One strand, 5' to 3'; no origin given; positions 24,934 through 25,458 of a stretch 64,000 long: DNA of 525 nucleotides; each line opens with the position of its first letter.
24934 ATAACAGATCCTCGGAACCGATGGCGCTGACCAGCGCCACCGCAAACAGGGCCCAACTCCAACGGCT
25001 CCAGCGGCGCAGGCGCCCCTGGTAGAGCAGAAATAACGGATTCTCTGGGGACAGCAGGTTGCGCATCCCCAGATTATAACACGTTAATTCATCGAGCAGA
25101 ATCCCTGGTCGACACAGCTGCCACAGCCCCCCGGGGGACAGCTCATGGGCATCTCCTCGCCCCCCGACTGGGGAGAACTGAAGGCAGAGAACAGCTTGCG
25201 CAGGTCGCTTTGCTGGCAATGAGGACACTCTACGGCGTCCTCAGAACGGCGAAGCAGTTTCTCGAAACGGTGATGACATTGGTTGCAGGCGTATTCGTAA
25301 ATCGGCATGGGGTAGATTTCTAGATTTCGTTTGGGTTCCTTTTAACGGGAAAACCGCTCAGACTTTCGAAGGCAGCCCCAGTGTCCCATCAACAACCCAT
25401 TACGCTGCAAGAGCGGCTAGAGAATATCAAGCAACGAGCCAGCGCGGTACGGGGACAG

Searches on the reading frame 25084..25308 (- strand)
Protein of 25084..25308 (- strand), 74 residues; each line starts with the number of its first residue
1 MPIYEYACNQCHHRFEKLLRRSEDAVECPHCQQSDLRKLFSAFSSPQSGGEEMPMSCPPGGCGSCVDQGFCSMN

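Call 54: search_protein_families(library=ncbifam, proteins=[window:25084-25308:-], max_evalue=0.01)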
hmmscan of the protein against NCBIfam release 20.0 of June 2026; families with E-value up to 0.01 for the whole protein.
window:25084-25308:- (74 aa): 3 families
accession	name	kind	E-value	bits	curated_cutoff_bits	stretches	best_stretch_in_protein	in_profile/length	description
TIGR02605.1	CxxC_CxxC_SSSS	subfamily_domain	2e-18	66.2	31.3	1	1-48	1-51/52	FmdB family zinc ribbon protein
NF053663.1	RPWMISH_prot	domain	5.1e-07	30.4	120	1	1-42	1-43/115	RPWMISH domain-containing protein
NF034126.3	PRK09521.1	equivalog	0.0025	17.6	90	1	7-41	146-176/180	exosome complex RNA-binding protein Csl4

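Call 65: find_encoding_contigs(protein=window:25084-25308:-, flank=10000, max_places=10)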
Protein window:25084-25308:- (74 aa): 16 contigs read that carry it; 10 places shown.
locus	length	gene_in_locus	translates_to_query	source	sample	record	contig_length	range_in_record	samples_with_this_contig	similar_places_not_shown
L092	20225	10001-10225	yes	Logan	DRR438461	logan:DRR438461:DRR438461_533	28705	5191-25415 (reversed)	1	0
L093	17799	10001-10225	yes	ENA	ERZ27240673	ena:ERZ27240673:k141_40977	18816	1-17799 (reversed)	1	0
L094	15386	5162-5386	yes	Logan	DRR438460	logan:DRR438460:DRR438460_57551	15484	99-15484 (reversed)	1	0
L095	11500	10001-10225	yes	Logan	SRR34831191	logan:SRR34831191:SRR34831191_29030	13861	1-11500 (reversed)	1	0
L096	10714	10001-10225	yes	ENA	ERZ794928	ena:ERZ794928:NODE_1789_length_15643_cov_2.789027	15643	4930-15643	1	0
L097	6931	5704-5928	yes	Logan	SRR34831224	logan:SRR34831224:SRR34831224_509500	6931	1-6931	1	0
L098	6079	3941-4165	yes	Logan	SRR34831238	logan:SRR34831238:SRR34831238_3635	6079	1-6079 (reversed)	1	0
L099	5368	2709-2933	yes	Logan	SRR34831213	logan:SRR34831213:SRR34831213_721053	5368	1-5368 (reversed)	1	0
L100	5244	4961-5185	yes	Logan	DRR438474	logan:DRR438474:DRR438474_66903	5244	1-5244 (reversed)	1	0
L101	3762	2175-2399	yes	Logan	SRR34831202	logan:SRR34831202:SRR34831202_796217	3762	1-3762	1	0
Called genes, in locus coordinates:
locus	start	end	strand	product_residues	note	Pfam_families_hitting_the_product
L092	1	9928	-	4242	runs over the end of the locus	-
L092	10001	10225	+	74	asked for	PF09723:Zn_ribbon_8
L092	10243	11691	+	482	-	-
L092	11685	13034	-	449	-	PF03446:NAD_binding_2 (weak), PF03721:UDPG_MGDP_dh_N, PF00984:UDPG_MGDP_dh, PF03720:UDPG_MGDP_dh_C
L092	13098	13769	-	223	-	PF04191:PEMT (weak), PF04140:ICMT (weak)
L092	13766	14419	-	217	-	-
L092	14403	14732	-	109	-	PF04456:DUF503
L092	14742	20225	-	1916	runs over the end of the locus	PF05170:AsmA (weak), PF05359:DUF748, PF04357:TamB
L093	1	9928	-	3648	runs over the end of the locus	?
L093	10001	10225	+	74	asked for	PF09723:Zn_ribbon_8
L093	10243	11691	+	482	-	-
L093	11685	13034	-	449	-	PF03446:NAD_binding_2 (weak), PF03721:UDPG_MGDP_dh_N, PF00984:UDPG_MGDP_dh, PF03720:UDPG_MGDP_dh_C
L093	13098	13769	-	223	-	PF04191:PEMT (weak), PF04140:ICMT (weak)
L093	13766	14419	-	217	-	-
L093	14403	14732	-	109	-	PF04456:DUF503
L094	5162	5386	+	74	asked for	PF09723:Zn_ribbon_8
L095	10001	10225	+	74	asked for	PF09723:Zn_ribbon_8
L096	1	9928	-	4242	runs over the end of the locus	-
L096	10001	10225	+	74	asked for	PF09723:Zn_ribbon_8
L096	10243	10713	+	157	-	?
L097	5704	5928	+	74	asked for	PF09723:Zn_ribbon_8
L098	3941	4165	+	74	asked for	PF09723:Zn_ribbon_8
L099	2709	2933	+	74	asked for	PF09723:Zn_ribbon_8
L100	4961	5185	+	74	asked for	PF09723:Zn_ribbon_8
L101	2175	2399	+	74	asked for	PF09723:Zn_ribbon_8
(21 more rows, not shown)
